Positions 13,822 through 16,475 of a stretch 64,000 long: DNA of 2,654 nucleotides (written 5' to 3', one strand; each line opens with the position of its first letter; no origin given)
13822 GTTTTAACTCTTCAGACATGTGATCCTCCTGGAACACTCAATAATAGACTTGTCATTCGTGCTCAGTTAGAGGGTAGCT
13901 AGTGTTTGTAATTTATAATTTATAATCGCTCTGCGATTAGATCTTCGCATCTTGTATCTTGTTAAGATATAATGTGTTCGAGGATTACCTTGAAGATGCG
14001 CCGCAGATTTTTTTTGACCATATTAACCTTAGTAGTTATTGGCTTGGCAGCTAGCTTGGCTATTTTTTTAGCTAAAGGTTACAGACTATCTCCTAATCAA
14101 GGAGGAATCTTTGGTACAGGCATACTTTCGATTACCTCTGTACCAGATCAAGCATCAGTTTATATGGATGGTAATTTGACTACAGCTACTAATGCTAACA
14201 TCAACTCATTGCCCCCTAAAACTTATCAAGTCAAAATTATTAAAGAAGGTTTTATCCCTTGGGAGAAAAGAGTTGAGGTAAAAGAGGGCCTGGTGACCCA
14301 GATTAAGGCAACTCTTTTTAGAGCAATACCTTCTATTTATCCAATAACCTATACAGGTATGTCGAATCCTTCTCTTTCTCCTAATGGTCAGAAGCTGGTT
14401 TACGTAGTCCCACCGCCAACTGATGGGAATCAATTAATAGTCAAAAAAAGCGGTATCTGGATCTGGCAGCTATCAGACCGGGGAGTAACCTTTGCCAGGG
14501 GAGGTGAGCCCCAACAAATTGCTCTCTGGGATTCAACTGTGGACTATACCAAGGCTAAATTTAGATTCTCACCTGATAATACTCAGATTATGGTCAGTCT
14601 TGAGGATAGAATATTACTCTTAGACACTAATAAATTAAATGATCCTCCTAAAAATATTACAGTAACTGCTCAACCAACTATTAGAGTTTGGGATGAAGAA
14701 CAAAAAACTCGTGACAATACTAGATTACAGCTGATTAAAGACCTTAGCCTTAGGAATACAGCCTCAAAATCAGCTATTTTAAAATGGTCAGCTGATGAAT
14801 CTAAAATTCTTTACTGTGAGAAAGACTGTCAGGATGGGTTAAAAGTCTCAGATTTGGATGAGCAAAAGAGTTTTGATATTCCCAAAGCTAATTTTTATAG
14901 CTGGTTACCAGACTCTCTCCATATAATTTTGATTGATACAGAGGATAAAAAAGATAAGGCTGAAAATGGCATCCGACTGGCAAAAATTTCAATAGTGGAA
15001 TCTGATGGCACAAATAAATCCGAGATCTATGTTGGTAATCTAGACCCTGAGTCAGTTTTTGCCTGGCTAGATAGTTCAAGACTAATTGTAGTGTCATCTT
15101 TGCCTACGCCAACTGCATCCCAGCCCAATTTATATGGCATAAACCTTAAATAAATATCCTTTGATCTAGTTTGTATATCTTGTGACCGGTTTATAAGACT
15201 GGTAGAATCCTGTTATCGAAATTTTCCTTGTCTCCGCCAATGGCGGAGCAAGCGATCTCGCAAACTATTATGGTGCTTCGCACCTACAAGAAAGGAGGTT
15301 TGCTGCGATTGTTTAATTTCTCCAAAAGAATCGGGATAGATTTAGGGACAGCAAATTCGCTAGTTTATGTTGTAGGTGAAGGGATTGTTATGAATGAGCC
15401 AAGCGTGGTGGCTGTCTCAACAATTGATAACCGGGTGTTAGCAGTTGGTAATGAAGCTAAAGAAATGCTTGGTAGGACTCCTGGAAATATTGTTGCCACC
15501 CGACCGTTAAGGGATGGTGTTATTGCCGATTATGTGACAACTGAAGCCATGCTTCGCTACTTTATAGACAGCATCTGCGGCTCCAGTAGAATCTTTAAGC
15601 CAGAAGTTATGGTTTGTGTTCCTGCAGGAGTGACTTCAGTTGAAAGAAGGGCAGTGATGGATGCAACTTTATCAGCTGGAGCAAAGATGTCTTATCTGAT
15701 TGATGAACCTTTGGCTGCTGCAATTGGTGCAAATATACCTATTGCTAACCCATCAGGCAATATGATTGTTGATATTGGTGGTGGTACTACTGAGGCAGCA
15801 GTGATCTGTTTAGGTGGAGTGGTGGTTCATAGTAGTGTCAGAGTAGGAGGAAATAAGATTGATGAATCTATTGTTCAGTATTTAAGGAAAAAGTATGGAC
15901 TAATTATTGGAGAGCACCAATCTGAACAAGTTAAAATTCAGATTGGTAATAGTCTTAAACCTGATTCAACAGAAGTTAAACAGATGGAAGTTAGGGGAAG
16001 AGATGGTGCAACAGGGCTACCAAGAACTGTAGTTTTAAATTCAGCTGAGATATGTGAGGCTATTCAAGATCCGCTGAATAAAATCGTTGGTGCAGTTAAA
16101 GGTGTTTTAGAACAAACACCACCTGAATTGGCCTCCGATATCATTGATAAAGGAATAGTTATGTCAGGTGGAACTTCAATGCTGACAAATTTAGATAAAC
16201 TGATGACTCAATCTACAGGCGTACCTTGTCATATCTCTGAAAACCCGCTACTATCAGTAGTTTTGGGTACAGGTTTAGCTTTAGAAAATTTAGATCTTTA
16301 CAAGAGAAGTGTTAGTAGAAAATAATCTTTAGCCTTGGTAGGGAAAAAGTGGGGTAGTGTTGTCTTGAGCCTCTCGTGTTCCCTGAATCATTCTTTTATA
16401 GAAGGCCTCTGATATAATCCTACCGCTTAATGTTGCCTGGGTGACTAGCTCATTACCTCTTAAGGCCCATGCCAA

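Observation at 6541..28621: Self-complementary GC-rich 16-mer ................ recurring in 5' leaders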

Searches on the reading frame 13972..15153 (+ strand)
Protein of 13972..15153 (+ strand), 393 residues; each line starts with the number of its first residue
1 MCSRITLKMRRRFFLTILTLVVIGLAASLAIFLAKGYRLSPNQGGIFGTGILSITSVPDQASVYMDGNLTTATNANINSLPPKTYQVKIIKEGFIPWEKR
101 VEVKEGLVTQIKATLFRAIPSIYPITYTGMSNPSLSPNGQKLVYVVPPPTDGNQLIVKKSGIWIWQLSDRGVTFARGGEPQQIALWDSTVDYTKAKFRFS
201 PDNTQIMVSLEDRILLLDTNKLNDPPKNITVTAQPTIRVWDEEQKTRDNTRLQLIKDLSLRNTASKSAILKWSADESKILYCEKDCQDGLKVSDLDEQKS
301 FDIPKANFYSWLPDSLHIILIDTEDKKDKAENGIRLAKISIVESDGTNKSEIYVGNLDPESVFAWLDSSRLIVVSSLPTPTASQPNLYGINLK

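Call 13: search_protein_families(library=pfam, proteins=[window:13972-15153:+])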
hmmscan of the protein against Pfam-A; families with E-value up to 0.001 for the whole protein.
window:13972-15153:+ (393 aa): 1 family
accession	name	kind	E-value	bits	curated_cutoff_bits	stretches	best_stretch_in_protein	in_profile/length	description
PF08308.17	PEGA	-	7.4e-15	55.1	20.8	1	50-115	2-67/71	PEGA domain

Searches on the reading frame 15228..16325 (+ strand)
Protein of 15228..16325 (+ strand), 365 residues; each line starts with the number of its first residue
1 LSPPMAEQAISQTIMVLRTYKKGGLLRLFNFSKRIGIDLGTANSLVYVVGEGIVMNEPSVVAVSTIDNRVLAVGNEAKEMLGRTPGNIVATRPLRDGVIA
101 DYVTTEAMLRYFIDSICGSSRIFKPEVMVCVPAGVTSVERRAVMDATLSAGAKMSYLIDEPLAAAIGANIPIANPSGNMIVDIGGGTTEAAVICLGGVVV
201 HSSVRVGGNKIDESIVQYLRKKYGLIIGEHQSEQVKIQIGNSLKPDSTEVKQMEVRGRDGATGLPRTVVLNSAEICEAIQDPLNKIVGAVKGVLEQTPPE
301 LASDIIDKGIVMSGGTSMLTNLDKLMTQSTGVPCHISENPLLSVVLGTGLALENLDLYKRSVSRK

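Call 13: search_protein_families(library=pfam, proteins=[window:15228-16325:+])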
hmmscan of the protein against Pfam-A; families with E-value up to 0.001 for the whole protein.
window:15228-16325:+ (365 aa): 7 families
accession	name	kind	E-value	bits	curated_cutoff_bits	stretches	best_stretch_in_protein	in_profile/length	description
PF06723.19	MreB_Mbl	-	5e-137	456.6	27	1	33-358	2-325/327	MreB/Mbl protein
PF00012.26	HSP70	-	5e-14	51.9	20.6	1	126-345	135-365/599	Hsp70 protein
PF14450.12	FtsA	-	1.2e-10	42.3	31.8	1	180-340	2-120/127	Cell division protein FtsA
PF00022.25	Actin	-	2.8e-07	29.9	27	1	58-222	31-190/410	Actin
PF25216.1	Volactin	-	2.3e-05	24.5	35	1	58-217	46-207/321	Volactin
PF11104.14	PilM_2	-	5.2e-05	22.8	27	0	309-343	277-310/340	Type IV pilus assembly protein PilM;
PF06277.17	EutA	-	0.00027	20.4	27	1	181-244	148-212/475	Ethanolamine utilisation protein EutA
